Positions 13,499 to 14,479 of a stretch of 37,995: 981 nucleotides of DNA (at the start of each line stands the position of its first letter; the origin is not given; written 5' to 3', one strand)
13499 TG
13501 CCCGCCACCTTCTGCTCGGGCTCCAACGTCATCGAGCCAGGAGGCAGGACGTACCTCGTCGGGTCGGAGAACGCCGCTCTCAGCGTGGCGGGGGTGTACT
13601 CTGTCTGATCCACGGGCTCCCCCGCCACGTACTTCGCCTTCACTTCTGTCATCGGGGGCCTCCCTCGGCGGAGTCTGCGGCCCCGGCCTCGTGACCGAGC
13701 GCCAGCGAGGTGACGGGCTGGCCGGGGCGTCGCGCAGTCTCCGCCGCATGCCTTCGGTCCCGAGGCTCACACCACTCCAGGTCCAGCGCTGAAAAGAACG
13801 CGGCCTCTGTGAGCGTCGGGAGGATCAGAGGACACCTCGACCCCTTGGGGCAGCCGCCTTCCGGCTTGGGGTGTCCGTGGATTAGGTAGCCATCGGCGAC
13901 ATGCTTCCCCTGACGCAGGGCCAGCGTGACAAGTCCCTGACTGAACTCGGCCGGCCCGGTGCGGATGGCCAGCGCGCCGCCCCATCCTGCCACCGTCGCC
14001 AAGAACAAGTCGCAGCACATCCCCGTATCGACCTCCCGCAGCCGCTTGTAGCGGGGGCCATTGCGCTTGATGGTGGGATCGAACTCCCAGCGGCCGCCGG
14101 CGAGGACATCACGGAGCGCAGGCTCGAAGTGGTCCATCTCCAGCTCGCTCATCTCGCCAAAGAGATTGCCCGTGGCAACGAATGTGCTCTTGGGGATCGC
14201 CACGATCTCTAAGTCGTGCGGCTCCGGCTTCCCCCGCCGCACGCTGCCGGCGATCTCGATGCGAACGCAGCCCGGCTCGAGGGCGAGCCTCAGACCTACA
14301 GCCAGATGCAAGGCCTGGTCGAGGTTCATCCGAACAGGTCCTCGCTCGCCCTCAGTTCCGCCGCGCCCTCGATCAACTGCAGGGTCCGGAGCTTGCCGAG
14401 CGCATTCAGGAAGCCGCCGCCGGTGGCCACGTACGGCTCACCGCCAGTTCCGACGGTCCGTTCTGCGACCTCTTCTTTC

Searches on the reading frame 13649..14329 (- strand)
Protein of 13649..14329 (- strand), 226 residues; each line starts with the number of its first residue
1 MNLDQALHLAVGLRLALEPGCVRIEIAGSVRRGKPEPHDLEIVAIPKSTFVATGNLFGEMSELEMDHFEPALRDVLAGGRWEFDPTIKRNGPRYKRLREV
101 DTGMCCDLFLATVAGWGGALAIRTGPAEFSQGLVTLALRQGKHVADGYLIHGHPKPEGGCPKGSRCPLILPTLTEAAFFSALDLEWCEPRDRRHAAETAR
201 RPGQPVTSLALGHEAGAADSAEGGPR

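Call 80: search_protein_families(library=pfam, max_evalue=0.001, proteins=[window:13649-14329:-])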
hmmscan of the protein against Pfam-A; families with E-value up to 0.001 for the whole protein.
window:13649-14329:- (226 aa): 1 family
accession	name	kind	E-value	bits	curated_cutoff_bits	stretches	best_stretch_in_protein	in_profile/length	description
PF14791.11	DNA_pol_B_thumb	-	9.7e-05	22.6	25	1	119-192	1-62/63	DNA polymerase beta thumb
